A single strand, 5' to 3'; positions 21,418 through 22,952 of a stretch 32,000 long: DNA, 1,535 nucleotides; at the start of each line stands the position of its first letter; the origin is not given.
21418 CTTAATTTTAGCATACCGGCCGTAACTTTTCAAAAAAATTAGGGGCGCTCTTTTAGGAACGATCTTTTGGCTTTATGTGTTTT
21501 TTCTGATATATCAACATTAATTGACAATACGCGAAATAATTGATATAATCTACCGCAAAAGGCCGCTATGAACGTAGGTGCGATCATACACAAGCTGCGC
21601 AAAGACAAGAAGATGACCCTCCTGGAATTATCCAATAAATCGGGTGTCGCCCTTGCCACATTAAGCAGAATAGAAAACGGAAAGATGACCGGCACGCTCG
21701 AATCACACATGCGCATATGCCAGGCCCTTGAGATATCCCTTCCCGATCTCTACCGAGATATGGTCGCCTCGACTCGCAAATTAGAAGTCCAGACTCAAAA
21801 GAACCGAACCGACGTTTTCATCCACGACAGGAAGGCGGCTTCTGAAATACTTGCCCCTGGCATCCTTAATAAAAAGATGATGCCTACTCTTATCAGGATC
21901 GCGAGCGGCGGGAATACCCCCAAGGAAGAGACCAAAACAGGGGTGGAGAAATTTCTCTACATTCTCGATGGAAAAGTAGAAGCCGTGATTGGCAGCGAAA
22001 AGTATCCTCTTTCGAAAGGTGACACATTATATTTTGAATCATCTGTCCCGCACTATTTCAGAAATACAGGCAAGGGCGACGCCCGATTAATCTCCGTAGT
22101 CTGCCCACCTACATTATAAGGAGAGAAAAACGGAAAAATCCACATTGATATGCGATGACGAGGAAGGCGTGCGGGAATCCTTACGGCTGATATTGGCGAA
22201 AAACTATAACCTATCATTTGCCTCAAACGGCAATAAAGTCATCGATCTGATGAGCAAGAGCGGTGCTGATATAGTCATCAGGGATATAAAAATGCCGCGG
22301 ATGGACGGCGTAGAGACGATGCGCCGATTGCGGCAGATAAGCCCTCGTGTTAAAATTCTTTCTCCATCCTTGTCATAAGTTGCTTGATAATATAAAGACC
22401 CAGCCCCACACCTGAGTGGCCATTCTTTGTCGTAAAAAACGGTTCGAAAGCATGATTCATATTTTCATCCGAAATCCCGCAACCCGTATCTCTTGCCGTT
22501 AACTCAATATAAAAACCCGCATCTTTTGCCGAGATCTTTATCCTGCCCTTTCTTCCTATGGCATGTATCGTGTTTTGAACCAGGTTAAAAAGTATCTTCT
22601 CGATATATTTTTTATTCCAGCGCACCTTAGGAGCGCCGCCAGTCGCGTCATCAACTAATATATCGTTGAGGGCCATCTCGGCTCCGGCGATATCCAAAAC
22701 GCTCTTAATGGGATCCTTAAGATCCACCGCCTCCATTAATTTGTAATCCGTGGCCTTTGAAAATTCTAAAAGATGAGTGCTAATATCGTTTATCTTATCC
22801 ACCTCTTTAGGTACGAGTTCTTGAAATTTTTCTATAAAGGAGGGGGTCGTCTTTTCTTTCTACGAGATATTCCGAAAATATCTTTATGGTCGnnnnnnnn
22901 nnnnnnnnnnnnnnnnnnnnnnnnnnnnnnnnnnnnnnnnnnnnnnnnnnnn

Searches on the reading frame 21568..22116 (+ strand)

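Call 64: search_protein_families(library=pfam, proteins=[window:21568-22116:+], max_evalue=0.00001)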
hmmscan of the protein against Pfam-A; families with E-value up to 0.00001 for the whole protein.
window:21568-22116:+ (183 aa): 3 families
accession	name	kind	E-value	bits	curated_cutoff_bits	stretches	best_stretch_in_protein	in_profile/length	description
PF07883.17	Cupin_2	-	6.2e-16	58.3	27.2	1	108-178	2-70/70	Cupin domain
PF13443.12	HTH_26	-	1.3e-08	35.4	22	1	7-62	2-58/63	Cro/C1-type HTH DNA-binding domain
PF01381.28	HTH_3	-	1.9e-08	34.6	23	1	7-61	1-55/55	Helix-turn-helix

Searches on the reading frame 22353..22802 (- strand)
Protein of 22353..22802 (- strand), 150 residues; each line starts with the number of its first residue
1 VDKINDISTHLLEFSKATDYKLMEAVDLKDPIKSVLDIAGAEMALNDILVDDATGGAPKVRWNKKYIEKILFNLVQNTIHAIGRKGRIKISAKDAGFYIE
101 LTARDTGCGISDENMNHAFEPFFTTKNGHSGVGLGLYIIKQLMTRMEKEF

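Call 64: search_protein_families(library=pfam, proteins=[window:22353-22802:-], max_evalue=0.00001)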
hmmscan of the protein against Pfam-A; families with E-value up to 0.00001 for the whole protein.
window:22353-22802:- (150 aa): 1 family
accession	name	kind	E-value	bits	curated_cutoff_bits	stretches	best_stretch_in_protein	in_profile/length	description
PF02518.31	HATPase_c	-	8.4e-17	62.1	26.4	1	66-147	5-88/111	Histidine kinase-, DNA gyrase B-, and HSP90-like ATPase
